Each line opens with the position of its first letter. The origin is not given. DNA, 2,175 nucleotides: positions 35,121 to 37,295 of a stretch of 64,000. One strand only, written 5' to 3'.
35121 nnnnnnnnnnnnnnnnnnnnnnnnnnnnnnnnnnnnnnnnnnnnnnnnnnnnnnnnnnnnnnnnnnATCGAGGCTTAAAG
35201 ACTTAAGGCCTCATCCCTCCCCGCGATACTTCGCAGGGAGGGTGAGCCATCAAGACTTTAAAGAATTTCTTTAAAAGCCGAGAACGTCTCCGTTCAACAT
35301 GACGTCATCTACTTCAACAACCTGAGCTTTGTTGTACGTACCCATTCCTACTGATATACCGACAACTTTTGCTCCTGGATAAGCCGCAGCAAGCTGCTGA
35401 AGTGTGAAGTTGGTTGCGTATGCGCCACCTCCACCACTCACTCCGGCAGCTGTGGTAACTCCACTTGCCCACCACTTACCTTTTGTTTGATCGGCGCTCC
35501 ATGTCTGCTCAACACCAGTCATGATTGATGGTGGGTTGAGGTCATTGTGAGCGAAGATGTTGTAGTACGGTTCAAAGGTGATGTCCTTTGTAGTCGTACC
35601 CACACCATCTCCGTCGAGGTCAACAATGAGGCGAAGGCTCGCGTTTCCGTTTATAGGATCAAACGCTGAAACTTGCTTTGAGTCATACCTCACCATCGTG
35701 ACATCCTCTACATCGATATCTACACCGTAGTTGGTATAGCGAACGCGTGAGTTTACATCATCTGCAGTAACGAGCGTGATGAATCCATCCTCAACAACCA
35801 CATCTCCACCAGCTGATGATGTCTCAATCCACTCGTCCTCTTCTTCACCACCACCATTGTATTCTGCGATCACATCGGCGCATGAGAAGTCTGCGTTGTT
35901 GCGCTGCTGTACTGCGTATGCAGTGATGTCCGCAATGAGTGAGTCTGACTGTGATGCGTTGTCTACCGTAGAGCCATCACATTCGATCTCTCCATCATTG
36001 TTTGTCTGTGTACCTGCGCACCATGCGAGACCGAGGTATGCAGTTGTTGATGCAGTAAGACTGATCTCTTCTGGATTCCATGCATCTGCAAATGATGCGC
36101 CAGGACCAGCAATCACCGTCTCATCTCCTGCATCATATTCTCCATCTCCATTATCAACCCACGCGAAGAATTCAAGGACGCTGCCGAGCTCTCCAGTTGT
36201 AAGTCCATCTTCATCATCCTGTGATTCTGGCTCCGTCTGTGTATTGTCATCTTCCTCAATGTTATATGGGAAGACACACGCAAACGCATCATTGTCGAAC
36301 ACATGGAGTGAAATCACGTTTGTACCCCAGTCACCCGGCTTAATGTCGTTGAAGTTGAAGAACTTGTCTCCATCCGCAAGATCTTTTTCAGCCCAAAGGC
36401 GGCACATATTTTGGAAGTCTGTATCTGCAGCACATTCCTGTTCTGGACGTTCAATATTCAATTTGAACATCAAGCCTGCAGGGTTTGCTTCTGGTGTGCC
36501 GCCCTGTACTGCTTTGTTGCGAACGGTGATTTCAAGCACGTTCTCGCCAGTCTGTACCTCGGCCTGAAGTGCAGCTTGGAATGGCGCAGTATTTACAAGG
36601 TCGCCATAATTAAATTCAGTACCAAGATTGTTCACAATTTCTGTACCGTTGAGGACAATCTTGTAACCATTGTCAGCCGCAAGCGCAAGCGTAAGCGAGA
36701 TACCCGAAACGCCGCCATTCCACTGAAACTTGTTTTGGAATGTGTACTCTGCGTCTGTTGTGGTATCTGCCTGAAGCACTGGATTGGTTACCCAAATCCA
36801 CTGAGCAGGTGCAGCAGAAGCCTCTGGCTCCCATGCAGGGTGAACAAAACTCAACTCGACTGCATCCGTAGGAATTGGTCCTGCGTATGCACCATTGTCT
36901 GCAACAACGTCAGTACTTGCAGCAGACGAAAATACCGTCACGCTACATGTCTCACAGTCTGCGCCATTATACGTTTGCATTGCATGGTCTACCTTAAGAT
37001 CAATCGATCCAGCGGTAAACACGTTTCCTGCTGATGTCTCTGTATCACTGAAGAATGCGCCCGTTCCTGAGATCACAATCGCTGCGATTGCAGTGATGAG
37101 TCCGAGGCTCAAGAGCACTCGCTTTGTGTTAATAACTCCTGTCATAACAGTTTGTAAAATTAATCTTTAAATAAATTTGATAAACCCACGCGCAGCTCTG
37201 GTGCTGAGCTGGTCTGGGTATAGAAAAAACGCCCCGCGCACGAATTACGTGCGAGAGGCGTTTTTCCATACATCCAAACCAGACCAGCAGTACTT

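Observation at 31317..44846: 13.5-kb co-oriented 'matrix supercluster' fusing a PNAG-like EPS module, a sortase locus and a SipW/TasA-like fibre locus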

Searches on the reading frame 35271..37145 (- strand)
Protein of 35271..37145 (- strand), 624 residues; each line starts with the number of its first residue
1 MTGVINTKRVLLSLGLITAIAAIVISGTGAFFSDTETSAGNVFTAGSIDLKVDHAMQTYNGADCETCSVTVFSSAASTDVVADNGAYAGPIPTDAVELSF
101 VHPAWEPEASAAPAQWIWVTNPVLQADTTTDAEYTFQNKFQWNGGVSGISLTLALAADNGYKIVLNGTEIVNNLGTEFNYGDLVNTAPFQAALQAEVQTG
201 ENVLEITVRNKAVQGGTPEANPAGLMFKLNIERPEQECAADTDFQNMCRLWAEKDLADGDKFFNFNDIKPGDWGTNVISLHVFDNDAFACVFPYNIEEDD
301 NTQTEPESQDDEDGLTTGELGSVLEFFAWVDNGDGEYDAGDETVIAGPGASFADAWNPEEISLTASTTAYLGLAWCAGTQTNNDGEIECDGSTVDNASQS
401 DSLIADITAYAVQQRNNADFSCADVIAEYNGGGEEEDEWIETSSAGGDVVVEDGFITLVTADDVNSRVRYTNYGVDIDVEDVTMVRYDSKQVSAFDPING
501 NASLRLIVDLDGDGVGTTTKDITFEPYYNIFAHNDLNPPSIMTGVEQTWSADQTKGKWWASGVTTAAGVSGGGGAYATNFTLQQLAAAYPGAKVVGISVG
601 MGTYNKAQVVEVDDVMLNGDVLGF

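Call 4: search_protein_families(library=pfam, proteins=[window:35271-37145:-], max_evalue=0.01)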
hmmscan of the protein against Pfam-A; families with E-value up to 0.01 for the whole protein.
window:35271-37145:- (624 aa): 1 family
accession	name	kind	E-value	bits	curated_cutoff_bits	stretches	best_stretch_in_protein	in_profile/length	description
PF12389.13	Peptidase_M73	-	7.4e-05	23.1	22.5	1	12-54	6-49/196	Camelysin metallo-endopeptidase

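Call 5: search_protein_families(library=ncbifam, proteins=[window:35271-37145:-], max_evalue=0.01)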
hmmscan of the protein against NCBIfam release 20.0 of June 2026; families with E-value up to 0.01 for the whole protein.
window:35271-37145:- (624 aa): 1 family
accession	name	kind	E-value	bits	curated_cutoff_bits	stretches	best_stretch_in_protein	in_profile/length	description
TIGR04088.1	cognate_SipW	domain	0.00017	21.7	19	1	16-48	3-34/34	SipW-dependent-type signal peptide-containing protein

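Call 14: find_homologous_proteins(query=window:35271-37145:-)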
Query window:35271-37145:- (624 aa): 459 proteins with E <= 0.001 among 8000 candidates; the best 120 are listed.
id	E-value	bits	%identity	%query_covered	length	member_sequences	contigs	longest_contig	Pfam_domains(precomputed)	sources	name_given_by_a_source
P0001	0.0e+0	1307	93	100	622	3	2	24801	-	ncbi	-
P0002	4.7e-247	840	63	100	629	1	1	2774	-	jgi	jgi:predicted ribosomally synthesized peptide with SipW-like signal peptide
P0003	7.1e-235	799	60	100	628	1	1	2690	PF12389.14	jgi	jgi:predicted ribosomally synthesized peptide with SipW-like signal peptide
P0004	1.4e-222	759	59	100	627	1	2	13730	-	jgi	jgi:predicted ribosomally synthesized peptide with SipW-like signal peptide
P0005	5.1e-218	744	77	68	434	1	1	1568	PF12389.14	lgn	-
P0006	6.2e-177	608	51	98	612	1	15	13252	PF12389.14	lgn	-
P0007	1.6e-151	524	57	67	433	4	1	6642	-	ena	-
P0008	2.2e-151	524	58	67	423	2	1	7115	-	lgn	-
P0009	1.3e-148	514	57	67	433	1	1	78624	-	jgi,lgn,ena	-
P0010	1.8e-148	514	54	68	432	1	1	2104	PF12389.14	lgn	-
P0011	2.0e-148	514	56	67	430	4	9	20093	-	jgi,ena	-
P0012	5.5e-145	502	56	67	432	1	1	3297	PF12389.14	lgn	-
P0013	1.5e-144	501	57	67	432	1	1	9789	-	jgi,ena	-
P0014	2.2e-144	500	58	66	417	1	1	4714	-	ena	-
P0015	3.6e-144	500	57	67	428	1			-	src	-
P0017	1.4e-143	498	54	67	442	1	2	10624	PF12389.14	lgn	-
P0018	1.7e-143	498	54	67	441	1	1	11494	PF12389.14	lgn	-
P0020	3.9e-142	493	57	67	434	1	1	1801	PF12389.14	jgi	jgi:predicted ribosomally synthesized peptide with SipW-like signal peptide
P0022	1.6e-139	484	54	69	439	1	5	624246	-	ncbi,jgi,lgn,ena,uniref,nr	ncbi:hypothetical protein GW943_02390 [Candidatus Parcubacteria bacterium]|uniref:Uncharacterized pr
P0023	6.5e-139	482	55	67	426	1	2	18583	PF12389.14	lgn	-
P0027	5.1e-138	479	54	67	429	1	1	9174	PF12389.14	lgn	-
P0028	8.9e-138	479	54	67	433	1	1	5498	PF12389.14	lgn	-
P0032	2.1e-136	474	54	68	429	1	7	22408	PF12389.14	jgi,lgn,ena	-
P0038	6.6e-132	459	53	67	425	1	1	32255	PF12389.14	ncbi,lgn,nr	ncbi:MAG: TasA family protein [Candidatus Nealsonbacteria bacterium]|nr:TasA family protein [Candida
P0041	5.5e-131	456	53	66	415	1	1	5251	PF12389.14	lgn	-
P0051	5.8e-129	450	53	67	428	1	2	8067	PF12389.14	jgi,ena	jgi:predicted ribosomally synthesized peptide with SipW-like signal peptide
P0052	7.5e-128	446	52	67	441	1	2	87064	PF12389.14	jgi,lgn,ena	jgi:predicted ribosomally synthesized peptide with SipW-like signal peptide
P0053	1.4e-127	445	53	67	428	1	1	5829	PF12389.14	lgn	-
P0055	1.2e-126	442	53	67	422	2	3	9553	PF12389.14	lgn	-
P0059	2.2e-125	438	50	68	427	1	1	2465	PF12389.14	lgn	-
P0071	1.5e-114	402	48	68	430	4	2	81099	PF12389.14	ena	-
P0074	6.2e-111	390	48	68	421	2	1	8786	PF12389.14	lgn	-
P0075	6.8e-111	390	50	67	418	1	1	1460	PF12389.14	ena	-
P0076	2.8e-110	388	48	67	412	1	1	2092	PF12389.14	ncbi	-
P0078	3.0e-109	384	46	67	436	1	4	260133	PF12389.14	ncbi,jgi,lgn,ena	-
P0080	6.2e-109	383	47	59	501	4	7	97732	PF12389.14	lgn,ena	-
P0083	1.9e-106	375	46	65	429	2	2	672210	PF12389.14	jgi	-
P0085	8.9e-106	373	47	67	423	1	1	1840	PF12389.14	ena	-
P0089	2.6e-105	371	46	67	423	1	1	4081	PF12389.14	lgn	-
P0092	4.0e-105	371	46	68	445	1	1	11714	PF12389.14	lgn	-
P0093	4.1e-105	371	46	67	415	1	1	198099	PF12389.14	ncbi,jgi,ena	ncbi:MAG: TasA family protein [Candidatus Paceibacterota bacterium]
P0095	4.6e-105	371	47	64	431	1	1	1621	PF12389.14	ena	-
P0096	5.1e-105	370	45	67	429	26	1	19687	PF12389.14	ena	-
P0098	1.6e-104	369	46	67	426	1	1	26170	PF12389.14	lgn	-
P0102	4.6e-104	367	46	67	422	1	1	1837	PF12389.14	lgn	-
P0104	7.9e-104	367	47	67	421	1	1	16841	PF12389.14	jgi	jgi:predicted ribosomally synthesized peptide with SipW-like signal peptide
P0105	1.0e-103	366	44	67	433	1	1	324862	PF12389.14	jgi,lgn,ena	-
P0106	1.9e-103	365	47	67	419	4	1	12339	PF12389.14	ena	-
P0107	2.3e-103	365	44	67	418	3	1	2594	PF12389.14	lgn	-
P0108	3.1e-103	365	44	67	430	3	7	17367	PF12389.14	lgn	-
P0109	4.7e-103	364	47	67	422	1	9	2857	PF12389.14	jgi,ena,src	-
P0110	9.0e-103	363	46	65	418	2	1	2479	PF12389.14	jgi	-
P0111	9.9e-103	363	46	67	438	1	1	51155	PF12389.14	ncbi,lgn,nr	ncbi:MAG: hypothetical protein JW740_02855 [Candidatus Zambryskibacteria bacterium]|nr:hypothetical 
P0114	2.0e-102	362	46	67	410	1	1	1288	PF12389.14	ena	-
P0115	2.2e-102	362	44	68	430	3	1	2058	PF12389.14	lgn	-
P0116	2.2e-102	362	46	67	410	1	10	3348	PF12389.14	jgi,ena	-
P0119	4.1e-102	361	46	67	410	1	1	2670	PF12389.14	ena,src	-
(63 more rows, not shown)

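Call 15: find_encoding_contigs(protein=P0001, flank=10000, max_places=2)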
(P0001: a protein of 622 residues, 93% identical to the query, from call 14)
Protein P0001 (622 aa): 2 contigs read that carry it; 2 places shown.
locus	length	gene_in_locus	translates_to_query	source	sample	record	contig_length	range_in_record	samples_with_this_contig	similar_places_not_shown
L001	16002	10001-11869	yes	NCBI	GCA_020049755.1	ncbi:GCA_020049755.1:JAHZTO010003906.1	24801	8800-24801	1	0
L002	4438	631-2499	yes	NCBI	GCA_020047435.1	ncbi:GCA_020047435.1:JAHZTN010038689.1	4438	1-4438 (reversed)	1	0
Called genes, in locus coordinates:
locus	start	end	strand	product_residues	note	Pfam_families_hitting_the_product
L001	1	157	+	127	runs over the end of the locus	PF04977:DivIC (weak)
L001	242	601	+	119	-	-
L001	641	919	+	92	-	PF00462:Glutaredoxin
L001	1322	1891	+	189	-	-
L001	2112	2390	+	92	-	-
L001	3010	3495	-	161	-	PF00011:HSP20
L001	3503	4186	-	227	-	PF13367:PrsW-protease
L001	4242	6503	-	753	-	PF00133:tRNA-synt_1, PF09334:tRNA-synt_1g (weak), PF00133:tRNA-synt_1, PF08264:Anticodon_1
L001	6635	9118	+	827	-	-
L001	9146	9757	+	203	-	PF04203:Sortase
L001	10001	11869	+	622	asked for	-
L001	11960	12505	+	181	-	-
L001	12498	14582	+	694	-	PF24517:CBM96, PF00932:LTD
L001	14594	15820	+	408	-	-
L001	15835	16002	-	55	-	?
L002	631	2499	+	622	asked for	-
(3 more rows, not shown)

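Call 16: find_encoding_contigs(protein=P0022, flank=10000, max_places=2)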
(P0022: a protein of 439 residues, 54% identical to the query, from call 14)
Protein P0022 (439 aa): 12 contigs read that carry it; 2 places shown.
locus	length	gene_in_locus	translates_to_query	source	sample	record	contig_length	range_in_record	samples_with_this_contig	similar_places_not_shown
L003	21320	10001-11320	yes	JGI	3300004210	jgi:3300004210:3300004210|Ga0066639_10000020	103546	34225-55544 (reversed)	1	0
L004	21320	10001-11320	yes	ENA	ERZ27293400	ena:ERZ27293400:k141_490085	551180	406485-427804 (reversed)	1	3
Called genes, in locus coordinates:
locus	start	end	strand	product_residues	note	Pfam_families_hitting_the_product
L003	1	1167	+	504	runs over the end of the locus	PF05362:Lon_C, PF13541:ChlI, PF00158:Sigma54_activat (weak), PF01078:Mg_chelatase, PF07728:AAA_5, PF00493:MCM, PF13335:Mg_chelatase_C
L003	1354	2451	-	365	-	PF23446:LysM1_NFP_LYK (faint), PF23473:LysM3_LYK4_5, PF01476:LysM, PF01551:Peptidase_M23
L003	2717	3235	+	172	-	-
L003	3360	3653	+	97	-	-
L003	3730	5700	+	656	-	PF00580:UvrD-helicase, PF13245:AAA_19, PF01443:Viral_helicase1 (faint), PF13361:UvrD_C, PF13538:UvrD_C_2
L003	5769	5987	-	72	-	-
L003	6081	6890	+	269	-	PF00398:RrnaAD, PF13649:Methyltransf_25 (weak)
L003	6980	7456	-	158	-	-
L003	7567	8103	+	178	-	PF04542:Sigma70_r2, PF08281:Sigma70_r4_2, PF04545:Sigma70_r4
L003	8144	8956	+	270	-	-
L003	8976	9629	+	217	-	-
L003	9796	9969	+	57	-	-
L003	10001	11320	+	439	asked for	-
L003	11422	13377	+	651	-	-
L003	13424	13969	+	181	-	-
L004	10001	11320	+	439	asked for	-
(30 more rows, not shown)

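Call 17: find_encoding_contigs(protein=P0004, flank=10000, max_places=2)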
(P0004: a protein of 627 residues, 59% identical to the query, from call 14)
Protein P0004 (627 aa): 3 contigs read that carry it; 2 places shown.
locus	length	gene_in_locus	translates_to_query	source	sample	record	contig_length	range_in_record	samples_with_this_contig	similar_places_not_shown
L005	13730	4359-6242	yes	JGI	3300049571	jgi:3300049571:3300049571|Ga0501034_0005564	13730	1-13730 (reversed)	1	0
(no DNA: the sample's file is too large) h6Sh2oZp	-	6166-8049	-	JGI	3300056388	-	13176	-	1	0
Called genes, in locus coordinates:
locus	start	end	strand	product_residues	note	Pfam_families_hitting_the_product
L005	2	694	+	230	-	?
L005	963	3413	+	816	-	PF17210:SdrD_B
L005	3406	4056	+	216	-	PF04203:Sortase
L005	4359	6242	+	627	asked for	-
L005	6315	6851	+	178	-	-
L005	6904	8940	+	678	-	PF24517:CBM96, PF00932:LTD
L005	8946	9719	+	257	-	-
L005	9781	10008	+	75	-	-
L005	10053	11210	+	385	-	PF00188:CAP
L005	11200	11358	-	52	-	-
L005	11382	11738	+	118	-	-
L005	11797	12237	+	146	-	PF00717:Peptidase_S24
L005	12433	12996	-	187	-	-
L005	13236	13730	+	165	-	?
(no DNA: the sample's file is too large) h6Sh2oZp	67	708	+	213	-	-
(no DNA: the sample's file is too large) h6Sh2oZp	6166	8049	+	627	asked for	-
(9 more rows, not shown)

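Call 21: find_related_loci(query=A1, collection=genome_contigs, flank=10000)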
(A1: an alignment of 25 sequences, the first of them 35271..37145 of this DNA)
Query A1 (624 aa) in genome_contigs; peptide patterns used: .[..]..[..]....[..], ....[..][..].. (x = any residue, [..] = any of these).
67 stretches matched a pattern; 55 encode a relative of the query (tblastn E <= 1e-3); 53 distinct loci.
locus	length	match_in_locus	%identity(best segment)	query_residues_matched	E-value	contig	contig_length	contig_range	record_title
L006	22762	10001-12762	53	1-450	2e-140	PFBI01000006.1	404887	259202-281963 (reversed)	MAG: Candidatus Kaiserbacteria bacterium CG10_big_fil_rev_8_21_14_0_10_47_16 CG10_8_21_14_0.10_scaffold_74_c, whole geno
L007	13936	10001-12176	55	6-423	1e-139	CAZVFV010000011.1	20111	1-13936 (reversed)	MAG TPA_asm: uncultured Candidatus Saccharibacteria bacterium isolate SRP128246_co1_407 genome assembly, contig: NODE_55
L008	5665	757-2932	55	6-423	1e-140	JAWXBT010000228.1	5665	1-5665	MAG: bacterium isolate MP7G1.125 k99_1421039, whole genome shotgun sequence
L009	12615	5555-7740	52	6-425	7e-133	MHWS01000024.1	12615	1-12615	MAG: Candidatus Zambryskibacteria bacterium RIFCSPLOWO2_12_FULL_39_16 rifcsplowo2_12_scaffold_6954, whole genome shotgun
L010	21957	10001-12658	53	8-426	3e-131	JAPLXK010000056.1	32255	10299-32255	MAG: Candidatus Nealsonbacteria bacterium isolate LacPavin_0920_SED2_MAG_39_9 LacPavin_0920_SED2_scaffold_300626, whole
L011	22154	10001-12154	51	1-428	1e-128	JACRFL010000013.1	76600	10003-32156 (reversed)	MAG: Candidatus Kaiserbacteria bacterium isolate NC_groundwater_1724_Pr3_B-0.1um_57_17 SR-2_scaffold_141_3155596, whole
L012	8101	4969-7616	52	5-424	3e-128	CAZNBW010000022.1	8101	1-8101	MAG TPA_asm: uncultured Candidatus Saccharibacteria bacterium isolate SRP178699_co2_52 genome assembly, contig: NODE_973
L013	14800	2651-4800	51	4-428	1e-124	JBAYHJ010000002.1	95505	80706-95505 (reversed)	MAG: Candidatus Paceibacterota bacterium isolate SO_2016_GW1_147 scaffold00513_OW334_2016, whole genome shotgun sequence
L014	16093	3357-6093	45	4-428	4e-111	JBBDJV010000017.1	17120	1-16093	MAG: Candidatus Paceibacterota bacterium isolate LejiaA_42_15 Lejia_A_4845_length_17120_cov_8, whole genome shotgun sequ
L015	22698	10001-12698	47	1-425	2e-107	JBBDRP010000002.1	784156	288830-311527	MAG: Candidatus Paceibacterota bacterium isolate LejiaC_46_52 Lejia_C_3_length_784156_cov_32, whole genome shotgun seque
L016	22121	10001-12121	46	5-425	3e-105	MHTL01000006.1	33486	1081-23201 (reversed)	MAG: Candidatus Vogelbacteria bacterium RIFOXYD1_FULL_51_18 rifoxyd1_full_scaffold_1899, whole genome shotgun sequence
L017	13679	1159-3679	46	8-425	4e-105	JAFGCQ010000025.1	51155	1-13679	MAG: Candidatus Zambryskiibacteriota bacterium isolate Zod_Metabat.1126 k87_11015361, whole genome shotgun sequence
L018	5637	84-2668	46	8-619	1e-104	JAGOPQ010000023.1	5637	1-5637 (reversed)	MAG: Candidatus Paceibacterota bacterium isolate Gw_Eff_bin_121 Gw_Eff_47495_length_5637_cov_5.812523, whole genome shot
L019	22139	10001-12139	44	8-425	4e-103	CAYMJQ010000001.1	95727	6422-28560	MAG TPA_asm: uncultured Candidatus Saccharibacteria bacterium isolate SRP329715_co2_189 genome assembly, contig: NODE_47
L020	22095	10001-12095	44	4-425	6e-103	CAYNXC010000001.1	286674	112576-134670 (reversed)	MAG TPA_asm: uncultured Candidatus Saccharibacteria bacterium isolate binchicken_co277_39 genome assembly, contig: NODE_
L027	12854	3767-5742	44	8-424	7e-95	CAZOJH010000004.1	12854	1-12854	MAG TPA_asm: uncultured Candidatus Saccharibacteria bacterium isolate SRP272421_co3_138 genome assembly, contig: NODE_14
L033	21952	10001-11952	46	28-425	8e-89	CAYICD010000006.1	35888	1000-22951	MAG TPA_asm: uncultured Candidatus Saccharibacteria bacterium isolate ERP119705_co18_662 genome assembly, contig: NODE_1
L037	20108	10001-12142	42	4-425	2e-89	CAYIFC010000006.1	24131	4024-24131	MAG TPA_asm: uncultured Candidatus Saccharibacteria bacterium isolate ERP119705_co18_680 genome assembly, contig: NODE_2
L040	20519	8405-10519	40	30-426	2e-69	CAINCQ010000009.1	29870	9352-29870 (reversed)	uncultured bacterium isolate AM-2014-D8_bin-0821 genome assembly, contig: bin-0821:09/42, whole genome shotgun sequence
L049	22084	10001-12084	35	8-425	4e-55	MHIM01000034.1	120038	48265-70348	MAG: Candidatus Buchananbacteria bacterium RIFCSPLOWO2_01_FULL_39_33 rifcsplowo2_01_scaffold_667, whole genome shotgun s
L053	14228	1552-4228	46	8-426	1e-44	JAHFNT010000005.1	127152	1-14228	MAG: Candidatus Nomurabacteria bacterium isolate nzgw487 NODE_108_length_127153_cov_5.038156, whole genome shotgun seque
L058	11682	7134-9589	36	5-424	1e-28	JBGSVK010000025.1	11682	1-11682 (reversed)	MAG: Candidatus Paceibacteria bacterium isolate JTS-AC455 k141_4460972, whole genome shotgun sequence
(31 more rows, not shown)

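Call 32: search_solved_structures(query=A2, max_evalue=1, show_alignments=2)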
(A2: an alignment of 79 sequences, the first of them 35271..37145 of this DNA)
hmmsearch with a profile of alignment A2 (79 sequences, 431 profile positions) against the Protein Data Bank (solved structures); distinct sequences matched with E-value up to 1: 4.
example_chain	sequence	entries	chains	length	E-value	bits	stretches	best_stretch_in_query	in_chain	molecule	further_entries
6t1d_A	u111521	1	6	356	3.5e-06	29.6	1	81-166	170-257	Lectin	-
6t0q_A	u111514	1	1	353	3.6e-06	29.5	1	81-166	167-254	Lectin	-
6kbj_A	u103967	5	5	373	4e-06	29.4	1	81-166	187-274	Lectin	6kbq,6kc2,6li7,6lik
3w5m_A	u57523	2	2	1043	0.00033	23.1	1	100-205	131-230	Putative rhamnosidase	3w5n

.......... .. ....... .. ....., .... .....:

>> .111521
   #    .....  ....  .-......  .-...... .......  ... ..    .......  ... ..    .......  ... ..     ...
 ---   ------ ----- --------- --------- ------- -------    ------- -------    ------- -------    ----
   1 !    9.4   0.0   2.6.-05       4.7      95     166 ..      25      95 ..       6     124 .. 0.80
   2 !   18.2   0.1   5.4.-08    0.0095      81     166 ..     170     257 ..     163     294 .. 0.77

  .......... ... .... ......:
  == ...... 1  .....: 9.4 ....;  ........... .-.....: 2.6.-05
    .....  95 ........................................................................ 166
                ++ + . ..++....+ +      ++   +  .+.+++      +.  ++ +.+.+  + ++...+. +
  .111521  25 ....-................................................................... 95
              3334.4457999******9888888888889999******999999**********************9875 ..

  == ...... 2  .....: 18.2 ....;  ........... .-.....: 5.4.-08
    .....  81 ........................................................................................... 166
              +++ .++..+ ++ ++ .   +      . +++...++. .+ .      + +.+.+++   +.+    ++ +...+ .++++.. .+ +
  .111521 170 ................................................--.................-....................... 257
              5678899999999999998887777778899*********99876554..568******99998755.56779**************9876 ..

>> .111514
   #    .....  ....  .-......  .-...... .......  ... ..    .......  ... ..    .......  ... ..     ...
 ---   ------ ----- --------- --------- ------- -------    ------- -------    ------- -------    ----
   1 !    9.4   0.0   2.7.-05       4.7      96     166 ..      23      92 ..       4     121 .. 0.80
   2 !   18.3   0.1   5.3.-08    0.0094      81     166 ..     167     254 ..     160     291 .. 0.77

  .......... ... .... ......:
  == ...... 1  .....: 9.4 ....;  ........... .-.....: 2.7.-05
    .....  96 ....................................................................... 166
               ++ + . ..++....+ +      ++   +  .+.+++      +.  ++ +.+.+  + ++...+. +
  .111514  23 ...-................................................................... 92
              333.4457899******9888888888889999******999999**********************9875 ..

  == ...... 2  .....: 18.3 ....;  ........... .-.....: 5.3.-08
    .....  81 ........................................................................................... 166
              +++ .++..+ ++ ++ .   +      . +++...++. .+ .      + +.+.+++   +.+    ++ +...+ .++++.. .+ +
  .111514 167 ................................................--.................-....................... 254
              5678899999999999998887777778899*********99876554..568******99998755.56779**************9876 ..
